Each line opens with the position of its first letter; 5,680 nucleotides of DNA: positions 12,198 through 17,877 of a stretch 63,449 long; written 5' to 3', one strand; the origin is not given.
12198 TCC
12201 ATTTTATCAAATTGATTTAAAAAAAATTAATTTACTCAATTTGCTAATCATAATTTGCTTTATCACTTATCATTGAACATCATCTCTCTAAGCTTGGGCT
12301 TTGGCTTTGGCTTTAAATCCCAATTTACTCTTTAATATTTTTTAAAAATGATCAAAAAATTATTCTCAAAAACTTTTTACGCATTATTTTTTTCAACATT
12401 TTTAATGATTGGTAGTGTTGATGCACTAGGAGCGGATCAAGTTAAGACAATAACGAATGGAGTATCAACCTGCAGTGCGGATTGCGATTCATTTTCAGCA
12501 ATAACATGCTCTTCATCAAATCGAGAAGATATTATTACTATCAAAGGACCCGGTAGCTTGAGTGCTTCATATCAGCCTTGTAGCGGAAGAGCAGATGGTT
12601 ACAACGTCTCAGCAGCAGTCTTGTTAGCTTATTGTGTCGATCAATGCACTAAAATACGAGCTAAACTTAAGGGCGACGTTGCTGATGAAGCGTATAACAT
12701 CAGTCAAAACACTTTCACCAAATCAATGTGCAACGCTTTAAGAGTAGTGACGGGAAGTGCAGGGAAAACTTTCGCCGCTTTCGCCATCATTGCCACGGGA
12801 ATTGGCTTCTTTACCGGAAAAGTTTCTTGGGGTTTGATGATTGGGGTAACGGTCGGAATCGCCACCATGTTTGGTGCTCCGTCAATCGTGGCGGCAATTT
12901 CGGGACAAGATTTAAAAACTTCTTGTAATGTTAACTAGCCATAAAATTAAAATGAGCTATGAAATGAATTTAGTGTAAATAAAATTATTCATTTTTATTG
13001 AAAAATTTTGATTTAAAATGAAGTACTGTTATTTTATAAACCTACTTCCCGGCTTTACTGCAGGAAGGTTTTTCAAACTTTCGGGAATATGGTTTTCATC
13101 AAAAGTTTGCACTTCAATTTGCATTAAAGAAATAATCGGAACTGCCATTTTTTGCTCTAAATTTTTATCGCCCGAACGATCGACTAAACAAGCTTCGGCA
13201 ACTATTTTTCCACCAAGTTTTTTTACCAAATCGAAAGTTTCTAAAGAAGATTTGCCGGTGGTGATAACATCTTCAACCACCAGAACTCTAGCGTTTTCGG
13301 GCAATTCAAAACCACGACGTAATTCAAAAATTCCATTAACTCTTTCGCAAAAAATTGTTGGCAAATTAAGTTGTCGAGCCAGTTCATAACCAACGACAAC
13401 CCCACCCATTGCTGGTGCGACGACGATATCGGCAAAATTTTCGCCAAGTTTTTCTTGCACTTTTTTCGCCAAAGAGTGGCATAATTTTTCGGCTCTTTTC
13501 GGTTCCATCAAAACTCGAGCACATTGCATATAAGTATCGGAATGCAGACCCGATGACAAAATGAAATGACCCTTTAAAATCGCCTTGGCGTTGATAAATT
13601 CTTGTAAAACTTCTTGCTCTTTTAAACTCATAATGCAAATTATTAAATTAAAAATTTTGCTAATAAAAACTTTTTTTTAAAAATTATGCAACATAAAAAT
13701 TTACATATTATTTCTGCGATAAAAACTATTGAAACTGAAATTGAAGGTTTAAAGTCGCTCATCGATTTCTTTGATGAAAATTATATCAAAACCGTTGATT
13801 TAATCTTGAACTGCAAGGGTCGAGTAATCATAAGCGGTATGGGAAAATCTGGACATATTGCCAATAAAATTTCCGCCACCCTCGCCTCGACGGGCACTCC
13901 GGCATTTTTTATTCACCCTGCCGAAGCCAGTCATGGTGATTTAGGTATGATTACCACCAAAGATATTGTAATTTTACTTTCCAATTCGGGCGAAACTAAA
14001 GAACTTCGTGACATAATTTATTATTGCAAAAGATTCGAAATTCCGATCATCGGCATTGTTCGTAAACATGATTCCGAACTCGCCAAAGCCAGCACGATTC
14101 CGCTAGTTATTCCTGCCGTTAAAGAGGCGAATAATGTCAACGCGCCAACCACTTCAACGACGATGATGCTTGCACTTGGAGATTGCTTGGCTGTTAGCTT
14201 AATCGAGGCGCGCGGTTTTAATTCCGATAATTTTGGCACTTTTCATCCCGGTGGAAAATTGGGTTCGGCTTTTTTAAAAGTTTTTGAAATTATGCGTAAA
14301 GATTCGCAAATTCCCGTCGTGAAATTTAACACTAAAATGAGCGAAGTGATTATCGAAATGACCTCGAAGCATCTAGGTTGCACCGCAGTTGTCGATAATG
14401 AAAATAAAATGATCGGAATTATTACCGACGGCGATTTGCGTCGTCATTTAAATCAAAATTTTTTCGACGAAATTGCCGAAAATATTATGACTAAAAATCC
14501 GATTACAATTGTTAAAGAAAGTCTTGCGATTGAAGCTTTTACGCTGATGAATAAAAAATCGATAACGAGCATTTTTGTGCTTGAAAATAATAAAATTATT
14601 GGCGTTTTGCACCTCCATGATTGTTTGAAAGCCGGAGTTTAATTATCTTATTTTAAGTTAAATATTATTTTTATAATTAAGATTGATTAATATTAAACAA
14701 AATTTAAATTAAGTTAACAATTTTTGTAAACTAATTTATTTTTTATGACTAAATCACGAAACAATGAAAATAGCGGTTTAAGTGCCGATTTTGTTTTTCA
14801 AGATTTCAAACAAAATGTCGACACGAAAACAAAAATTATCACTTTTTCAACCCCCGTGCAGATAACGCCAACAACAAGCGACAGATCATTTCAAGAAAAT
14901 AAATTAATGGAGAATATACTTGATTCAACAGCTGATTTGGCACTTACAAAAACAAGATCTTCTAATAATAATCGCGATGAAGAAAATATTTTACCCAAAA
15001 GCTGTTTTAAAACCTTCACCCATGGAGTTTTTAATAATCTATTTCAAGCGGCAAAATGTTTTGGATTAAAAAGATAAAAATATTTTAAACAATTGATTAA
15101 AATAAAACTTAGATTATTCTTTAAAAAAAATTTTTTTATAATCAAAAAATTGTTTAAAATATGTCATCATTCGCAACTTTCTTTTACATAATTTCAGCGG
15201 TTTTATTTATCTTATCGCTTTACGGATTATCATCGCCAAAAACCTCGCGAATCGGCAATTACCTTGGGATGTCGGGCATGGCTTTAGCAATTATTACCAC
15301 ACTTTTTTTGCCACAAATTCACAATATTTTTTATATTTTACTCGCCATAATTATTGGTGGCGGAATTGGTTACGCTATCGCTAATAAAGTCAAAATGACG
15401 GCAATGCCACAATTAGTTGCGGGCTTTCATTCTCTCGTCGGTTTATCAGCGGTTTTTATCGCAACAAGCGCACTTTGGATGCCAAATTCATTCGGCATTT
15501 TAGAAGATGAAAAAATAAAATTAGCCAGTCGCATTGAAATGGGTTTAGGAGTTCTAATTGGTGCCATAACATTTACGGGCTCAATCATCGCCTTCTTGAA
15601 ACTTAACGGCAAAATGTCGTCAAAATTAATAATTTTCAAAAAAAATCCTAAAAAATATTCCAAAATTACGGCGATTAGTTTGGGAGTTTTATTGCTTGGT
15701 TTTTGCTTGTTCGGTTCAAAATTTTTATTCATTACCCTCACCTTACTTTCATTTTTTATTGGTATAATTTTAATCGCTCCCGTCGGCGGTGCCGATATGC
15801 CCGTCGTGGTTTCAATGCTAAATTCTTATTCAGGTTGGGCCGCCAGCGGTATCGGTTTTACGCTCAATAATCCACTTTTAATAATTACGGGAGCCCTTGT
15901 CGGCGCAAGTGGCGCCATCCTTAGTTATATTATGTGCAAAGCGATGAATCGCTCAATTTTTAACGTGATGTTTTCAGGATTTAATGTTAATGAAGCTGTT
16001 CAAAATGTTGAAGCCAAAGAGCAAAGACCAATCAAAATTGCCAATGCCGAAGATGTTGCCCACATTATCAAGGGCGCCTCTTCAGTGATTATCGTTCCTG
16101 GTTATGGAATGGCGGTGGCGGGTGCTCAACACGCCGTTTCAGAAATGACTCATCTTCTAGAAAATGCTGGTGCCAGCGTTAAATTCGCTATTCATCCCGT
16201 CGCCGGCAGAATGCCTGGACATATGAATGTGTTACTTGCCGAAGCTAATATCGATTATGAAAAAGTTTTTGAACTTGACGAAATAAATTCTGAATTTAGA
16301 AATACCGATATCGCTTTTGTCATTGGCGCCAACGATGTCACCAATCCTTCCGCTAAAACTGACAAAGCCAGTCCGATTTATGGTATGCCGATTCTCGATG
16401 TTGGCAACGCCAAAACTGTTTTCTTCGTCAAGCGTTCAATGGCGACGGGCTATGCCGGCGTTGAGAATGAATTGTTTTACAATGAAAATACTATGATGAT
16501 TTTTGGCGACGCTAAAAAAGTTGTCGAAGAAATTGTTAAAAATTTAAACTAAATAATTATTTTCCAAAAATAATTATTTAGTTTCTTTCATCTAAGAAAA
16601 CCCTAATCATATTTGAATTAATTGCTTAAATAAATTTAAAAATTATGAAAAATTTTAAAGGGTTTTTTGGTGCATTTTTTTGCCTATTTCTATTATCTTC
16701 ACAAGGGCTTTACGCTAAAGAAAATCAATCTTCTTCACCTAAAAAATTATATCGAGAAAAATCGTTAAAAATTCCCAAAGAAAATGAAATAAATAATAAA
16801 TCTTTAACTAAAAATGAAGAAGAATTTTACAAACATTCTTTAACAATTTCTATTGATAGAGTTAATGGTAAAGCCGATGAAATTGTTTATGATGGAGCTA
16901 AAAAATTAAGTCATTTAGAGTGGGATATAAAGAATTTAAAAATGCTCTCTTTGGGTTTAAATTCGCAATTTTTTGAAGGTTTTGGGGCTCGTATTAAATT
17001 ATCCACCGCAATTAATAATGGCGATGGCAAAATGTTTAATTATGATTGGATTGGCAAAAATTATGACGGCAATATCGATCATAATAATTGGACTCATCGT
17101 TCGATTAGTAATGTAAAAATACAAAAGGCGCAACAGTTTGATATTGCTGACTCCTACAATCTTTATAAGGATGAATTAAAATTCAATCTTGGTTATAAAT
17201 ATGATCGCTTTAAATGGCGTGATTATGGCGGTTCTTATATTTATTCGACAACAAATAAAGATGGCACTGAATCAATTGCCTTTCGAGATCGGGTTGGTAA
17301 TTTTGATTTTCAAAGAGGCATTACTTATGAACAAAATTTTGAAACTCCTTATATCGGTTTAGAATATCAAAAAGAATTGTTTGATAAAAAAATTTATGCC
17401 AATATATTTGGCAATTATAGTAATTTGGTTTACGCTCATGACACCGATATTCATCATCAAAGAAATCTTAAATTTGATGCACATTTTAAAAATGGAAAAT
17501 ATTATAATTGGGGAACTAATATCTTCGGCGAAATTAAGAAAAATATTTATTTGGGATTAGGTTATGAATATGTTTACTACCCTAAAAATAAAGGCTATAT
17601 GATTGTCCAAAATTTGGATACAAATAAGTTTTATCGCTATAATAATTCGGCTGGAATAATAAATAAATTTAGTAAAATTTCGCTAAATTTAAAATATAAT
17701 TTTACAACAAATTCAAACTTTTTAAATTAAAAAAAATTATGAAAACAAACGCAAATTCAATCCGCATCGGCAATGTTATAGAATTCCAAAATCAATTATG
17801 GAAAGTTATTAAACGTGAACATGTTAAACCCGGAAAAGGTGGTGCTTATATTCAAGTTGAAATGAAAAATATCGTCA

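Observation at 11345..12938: Tandem VirB2-like pilin paralogs with conserved ends and a hypervariable eight-cysteine insert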

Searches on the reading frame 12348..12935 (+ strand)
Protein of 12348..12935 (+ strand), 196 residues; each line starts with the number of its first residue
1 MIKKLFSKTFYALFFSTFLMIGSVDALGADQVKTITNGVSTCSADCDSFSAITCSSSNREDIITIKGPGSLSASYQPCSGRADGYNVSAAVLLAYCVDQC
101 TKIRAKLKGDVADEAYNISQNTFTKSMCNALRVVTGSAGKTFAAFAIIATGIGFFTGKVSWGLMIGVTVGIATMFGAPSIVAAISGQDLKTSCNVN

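Call 4: search_protein_families(library=pfam, proteins=[window:12348-12935:+], max_evalue=1)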
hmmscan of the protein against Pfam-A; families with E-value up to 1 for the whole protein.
window:12348-12935:+ (196 aa): 2 families
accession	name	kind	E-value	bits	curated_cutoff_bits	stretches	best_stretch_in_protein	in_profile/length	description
PF04956.18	TrbC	-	1.8e-10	41.4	27.9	1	119-184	32-98/98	TrbC/VIRB2 pilin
PF11808.13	PhoR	-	0.62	10.9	27.1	1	141-172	8-39/86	Phosphate regulon sensor protein PhoR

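Call 5: search_protein_families(library=ncbifam, proteins=[window:12348-12935:+], max_evalue=1)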
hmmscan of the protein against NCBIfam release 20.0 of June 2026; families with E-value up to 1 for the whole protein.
window:12348-12935:+ (196 aa): 3 families
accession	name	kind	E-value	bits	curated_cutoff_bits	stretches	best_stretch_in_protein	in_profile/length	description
NF010431.0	PRK13857.1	equivalog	3.2e-07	30.4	103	1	127-186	58-118/120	pilin major subunit VirB2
NF006218.0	PRK08343.1-4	subfamily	0.04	12.7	383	1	111-172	314-375/392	preprotein translocase subunit SecD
TIGR01937.1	nqrB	equivalog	0.073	11.9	349.9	1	17-174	202-313/413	NADH:ubiquinone reductase (Na(+)-transporting) subunit B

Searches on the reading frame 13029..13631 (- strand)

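Call 15: search_protein_families(library=pfam, proteins=[window:13029-13631:-], max_evalue=0.00001)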
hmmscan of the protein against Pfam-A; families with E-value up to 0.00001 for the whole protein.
window:13029-13631:- (200 aa): 1 family
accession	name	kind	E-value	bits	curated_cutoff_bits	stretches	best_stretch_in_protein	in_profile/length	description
PF00156.33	Pribosyltran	-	4e-16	59.2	26.3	1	46-177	10-146/158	Phosphoribosyl transferase domain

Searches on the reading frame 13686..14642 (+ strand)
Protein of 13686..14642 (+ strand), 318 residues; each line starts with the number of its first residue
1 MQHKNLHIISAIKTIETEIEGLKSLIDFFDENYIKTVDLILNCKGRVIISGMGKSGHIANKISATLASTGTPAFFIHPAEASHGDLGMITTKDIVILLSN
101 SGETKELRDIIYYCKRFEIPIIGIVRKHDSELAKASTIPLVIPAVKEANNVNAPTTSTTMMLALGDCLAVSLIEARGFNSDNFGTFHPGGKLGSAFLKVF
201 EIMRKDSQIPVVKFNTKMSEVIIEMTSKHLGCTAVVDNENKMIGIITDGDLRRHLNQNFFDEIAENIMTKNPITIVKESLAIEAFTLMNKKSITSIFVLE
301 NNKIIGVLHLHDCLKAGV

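Call 15: search_protein_families(library=pfam, proteins=[window:13686-14642:+], max_evalue=0.00001)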
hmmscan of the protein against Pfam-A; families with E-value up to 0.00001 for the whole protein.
window:13686-14642:+ (318 aa): 2 families
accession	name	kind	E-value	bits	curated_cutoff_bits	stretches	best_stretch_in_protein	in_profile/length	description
PF01380.27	SIS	-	4.6e-27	94.8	25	1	41-170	2-130/131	SIS domain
PF00571.33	CBS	-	5.5e-22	78.3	24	2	265-316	2-54/57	CBS domain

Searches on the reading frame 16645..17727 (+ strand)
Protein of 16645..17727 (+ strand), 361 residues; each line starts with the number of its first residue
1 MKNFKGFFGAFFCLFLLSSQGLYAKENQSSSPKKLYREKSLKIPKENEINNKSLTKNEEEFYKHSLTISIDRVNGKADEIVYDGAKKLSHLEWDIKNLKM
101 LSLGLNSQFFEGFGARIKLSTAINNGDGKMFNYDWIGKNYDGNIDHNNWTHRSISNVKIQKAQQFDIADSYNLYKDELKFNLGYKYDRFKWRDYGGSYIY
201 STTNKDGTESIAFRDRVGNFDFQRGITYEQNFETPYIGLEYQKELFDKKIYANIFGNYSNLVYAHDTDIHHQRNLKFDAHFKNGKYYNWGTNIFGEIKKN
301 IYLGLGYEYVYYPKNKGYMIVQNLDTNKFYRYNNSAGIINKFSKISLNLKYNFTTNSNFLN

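Call 85: search_protein_families(library=pfam, proteins=[window:16645-17727:+], max_evalue=0.01)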
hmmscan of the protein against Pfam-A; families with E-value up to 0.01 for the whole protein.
window:16645-17727:+ (361 aa): 1 family
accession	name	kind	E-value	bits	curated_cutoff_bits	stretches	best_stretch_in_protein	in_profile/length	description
PF01278.26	Omptin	-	6.5e-45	153.8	22.6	1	63-353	4-283/283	Omptin family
